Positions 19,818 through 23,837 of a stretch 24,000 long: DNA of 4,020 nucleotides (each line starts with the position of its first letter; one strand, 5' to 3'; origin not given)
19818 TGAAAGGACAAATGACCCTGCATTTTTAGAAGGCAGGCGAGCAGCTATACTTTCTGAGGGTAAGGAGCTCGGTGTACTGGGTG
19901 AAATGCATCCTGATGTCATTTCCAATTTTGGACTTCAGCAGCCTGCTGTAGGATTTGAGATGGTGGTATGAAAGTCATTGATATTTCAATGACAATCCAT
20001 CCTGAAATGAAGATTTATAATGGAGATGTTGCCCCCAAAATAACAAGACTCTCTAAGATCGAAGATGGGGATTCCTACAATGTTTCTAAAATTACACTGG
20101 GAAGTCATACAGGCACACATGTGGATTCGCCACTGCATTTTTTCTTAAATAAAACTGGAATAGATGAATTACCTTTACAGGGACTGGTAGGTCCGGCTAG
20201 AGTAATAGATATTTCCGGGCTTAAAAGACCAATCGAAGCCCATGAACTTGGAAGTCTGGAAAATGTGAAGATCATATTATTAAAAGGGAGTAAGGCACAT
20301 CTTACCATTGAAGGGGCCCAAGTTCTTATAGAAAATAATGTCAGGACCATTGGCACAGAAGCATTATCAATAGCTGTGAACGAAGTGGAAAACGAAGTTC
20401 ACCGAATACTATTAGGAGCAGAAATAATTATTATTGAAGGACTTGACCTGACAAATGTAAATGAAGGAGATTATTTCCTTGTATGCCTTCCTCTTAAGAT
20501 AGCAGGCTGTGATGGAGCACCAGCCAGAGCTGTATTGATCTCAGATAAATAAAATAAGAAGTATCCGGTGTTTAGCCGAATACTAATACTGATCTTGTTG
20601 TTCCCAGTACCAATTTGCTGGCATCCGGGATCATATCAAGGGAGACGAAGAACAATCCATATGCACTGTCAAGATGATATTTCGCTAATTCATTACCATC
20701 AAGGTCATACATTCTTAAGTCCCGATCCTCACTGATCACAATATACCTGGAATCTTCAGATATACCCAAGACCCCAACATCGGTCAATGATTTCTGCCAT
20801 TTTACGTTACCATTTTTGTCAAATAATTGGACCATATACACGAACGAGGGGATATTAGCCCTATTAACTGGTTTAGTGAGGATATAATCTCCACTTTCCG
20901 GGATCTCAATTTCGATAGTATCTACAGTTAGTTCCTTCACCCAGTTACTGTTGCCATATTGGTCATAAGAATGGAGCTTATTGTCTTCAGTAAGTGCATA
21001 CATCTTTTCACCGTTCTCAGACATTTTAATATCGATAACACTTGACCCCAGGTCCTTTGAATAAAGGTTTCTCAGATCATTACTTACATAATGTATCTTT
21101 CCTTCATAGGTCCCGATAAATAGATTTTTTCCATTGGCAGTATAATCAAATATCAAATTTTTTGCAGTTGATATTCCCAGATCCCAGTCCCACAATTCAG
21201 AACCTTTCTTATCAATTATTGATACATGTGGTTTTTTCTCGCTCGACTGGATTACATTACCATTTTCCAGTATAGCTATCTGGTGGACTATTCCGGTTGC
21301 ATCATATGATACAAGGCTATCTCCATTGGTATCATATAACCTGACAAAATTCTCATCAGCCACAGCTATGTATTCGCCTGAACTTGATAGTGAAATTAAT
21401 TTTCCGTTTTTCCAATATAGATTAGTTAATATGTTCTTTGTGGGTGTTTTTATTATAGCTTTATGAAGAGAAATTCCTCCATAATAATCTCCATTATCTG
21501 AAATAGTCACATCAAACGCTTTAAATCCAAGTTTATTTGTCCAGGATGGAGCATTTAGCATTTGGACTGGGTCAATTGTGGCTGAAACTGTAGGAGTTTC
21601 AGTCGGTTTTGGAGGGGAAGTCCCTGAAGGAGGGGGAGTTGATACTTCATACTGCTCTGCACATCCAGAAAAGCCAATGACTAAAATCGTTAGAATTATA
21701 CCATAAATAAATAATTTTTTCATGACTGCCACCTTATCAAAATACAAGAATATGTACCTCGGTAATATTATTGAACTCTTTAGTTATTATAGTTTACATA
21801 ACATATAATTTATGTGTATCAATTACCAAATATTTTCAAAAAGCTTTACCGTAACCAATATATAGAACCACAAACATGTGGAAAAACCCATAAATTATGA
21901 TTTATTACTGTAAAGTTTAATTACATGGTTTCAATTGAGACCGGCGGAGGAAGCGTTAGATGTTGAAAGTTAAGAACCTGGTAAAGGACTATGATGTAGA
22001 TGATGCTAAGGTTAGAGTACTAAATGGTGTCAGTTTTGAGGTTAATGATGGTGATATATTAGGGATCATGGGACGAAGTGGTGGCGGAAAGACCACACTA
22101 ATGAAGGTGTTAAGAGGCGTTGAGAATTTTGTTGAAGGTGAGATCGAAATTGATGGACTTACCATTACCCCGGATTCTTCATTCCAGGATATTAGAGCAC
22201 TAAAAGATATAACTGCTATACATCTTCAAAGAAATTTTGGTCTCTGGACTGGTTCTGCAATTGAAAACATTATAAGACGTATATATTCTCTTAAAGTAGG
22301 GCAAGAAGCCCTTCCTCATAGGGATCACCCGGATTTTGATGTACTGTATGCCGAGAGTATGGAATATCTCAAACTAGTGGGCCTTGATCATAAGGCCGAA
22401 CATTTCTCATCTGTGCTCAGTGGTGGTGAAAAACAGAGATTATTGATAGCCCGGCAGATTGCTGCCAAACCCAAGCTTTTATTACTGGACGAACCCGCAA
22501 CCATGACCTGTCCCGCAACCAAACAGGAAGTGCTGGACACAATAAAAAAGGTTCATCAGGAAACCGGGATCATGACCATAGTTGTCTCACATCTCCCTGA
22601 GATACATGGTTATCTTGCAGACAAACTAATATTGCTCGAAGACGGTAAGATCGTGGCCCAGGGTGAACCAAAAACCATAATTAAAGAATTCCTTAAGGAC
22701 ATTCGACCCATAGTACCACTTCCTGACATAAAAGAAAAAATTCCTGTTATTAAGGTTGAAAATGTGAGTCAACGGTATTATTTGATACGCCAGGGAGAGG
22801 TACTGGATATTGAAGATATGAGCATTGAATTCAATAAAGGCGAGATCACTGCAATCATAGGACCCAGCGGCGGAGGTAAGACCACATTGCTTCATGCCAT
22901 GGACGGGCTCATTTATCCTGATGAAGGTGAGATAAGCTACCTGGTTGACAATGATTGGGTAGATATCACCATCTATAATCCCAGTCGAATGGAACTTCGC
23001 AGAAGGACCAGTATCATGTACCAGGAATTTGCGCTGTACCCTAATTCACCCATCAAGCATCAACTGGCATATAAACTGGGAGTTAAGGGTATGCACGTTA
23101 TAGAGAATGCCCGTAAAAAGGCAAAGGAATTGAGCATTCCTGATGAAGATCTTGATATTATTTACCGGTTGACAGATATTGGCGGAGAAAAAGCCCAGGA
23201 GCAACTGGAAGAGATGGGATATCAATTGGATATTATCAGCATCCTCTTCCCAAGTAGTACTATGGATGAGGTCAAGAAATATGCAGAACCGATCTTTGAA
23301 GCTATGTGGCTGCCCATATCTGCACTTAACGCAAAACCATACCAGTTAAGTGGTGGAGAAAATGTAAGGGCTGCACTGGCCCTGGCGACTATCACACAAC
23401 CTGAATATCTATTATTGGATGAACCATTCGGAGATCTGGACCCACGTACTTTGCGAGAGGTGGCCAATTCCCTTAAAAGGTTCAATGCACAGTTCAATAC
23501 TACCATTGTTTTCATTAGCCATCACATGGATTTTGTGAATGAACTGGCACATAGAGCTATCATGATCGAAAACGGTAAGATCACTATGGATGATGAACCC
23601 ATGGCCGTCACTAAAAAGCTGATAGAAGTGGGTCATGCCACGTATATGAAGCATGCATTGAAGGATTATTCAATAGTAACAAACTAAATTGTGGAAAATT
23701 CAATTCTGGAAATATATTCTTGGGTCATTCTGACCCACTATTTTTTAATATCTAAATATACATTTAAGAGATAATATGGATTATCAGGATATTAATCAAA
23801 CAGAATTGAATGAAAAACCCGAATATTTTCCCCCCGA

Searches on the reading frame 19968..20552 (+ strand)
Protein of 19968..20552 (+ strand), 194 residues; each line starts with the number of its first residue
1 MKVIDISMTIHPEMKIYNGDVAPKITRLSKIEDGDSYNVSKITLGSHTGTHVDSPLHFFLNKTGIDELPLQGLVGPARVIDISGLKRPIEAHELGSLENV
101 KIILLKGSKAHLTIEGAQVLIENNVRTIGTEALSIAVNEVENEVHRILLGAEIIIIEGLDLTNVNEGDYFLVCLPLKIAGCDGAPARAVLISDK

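Call 9: search_protein_families(library=ncbifam, proteins=[window:19968-20552:+], max_evalue=0.01)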
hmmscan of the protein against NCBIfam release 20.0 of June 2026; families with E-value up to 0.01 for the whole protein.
window:19968-20552:+ (194 aa): 1 family
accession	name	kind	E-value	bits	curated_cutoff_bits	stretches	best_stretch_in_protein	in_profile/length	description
TIGR03035.1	trp_arylform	equivalog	5.2e-34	118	223.05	1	3-190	2-203/206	arylformamidase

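Call 86: search_protein_families(library=pfam, proteins=[window:19968-20552:+], max_evalue=0.01)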
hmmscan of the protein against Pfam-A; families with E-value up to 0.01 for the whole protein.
window:19968-20552:+ (194 aa): 1 family
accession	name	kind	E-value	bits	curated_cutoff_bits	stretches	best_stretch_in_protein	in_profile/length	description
PF04199.19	Cyclase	-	3.1e-19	70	23.1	1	4-135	1-140/142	Putative cyclase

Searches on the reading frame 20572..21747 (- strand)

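Call 9: search_protein_families(library=ncbifam, proteins=[window:20572-21747:-], max_evalue=0.01)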
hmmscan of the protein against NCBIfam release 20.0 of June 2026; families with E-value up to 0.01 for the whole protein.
window:20572-21747:- (391 aa): 2 families
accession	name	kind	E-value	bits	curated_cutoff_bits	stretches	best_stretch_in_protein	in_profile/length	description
TIGR03300.1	assembly_YfgL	equivalog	2.8e-06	26.2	285.2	1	160-281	62-181/377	outer membrane protein assembly factor BamB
NF040679.1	halocin_of_epi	equivalog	0.0091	15.6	200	0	226-276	125-175/243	halocin C8 precursor-like protein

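Call 86: search_protein_families(library=pfam, proteins=[window:20572-21747:-], max_evalue=0.01)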
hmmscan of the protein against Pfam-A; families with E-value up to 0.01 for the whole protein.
window:20572-21747:- (391 aa): 10 families
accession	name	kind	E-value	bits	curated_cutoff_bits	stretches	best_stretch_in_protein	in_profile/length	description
PF18975.6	DUF5711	-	1.2e-09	38.4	26.3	1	174-270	38-131/344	Family of unknown function (DUF5711)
PF13360.13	PQQ_2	-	3.4e-06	27.3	27.6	1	174-321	4-146/233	Outer membrane protein assembly factor BamB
PF23414.1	Beta-prop_EML_2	-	2.5e-05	24.3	90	0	201-267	46-114/266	Echinoderm microtubule-associated protein second beta-propeller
PF25174.1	Beta-prop_THOC3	-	0.00014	21.4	305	1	126-256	62-193/272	THOC3 beta-propeller domain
PF17005.11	WD40_like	-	0.00015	21.7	40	1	204-282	90-166/301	WD40-like domain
PF24797.1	Beta-prop_WDR35_TULP_N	-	0.00026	20.7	80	0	202-274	123-194/332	WDR35/TULP4 N-terminal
PF05935.17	Arylsulfotrans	-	0.0009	18.8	24.2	0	307-365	31-92/374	Arylsulfotransferase (ASST)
PF23383.1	Beta-prop_IFT140_1st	-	0.0011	18.2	27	0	198-262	193-257/406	IFT140 first beta-propeller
PF04841.19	Vps16_N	-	0.0017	17.7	23.4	0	105-182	71-147/410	Vps16, N-terminal region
PF04170.18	NlpE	-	0.0079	17.5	22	0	308-354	38-83/86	NlpE N-terminal domain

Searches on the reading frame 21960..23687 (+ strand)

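Call 9: search_protein_families(library=ncbifam, proteins=[window:21960-23687:+], max_evalue=0.01)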
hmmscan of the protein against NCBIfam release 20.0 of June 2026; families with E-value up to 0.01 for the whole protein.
window:21960-23687:+ (575 aa): 197 families (the best 25 are shown)
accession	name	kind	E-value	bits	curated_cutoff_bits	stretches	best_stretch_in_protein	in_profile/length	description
TIGR03269.1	met_CoM_red_A2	equivalog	2.7e-89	300.1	517.1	3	78-375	104-392/530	methyl coenzyme M reductase system, component A2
TIGR04521.1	ECF_ATPase_2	equivalog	1.2e-75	254.2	330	3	3-248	2-242/279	energy-coupling factor transporter ATPase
TIGR02315.1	ABC_phnC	equivalog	1.2e-75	254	266.1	3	1-248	1-241/243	phosphonate ABC transporter ATP-binding protein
TIGR04520.1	ECF_ATPase_1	equivalog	3.6e-68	229.9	315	4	135-245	119-230/269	energy-coupling factor transporter ATPase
TIGR02142.1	modC_ABC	equivalog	4.1e-66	223.6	285.05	4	135-243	114-222/353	molybdenum ABC transporter ATP-binding protein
NF040933.2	ABC_arch_GlcV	equivalog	2.1e-65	220.9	450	3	2-242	3-231/357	glucose ABC transporter ATP-binding protein GlcV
TIGR02211.1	LolD_lipo_ex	equivalog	2.3e-65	220.2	307.75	3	1-232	1-220/221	lipoprotein-releasing ABC transporter ATP-binding protein LolD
TIGR02673.1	FtsE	equivalog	4.2e-65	219.4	264.85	3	1-230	1-214/214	cell division ATP-binding protein FtsE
NF007027.0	PRK09493.1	equivalog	7.5e-65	218.6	379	3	1-243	1-226/240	glutamine ABC transporter ATP-binding protein GlnQ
TIGR01186.1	proV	subfamily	1.7e-64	218.2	326.6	3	21-243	9-220/363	betaine/proline/choline family ABC transporter ATP-binding protein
TIGR03265.1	PhnT2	equivalog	3e-64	217.5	457.7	4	134-242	116-224/353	putative 2-aminoethylphosphonate ABC transporter ATP-binding protein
NF040840.2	tungstate_WtpC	equivalog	1.1e-63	215.7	440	3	1-242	1-220/347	tungstate ABC transporter ATP-binding protein WtpC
NF008428.0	PRK11264.1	equivalog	1.9e-63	214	406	3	1-242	3-233/250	L-cystine ABC transporter ATP-binding protein TcyN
TIGR00968.1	3a0106s01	subfamily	3.5e-63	213.3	342.75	3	16-242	11-220/237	sulfate ABC transporter ATP-binding protein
NF006987.0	PRK09452.1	equivalog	3.2e-62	210.4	482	3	2-242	18-237/378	spermidine/putrescine ABC transporter ATP-binding protein PotA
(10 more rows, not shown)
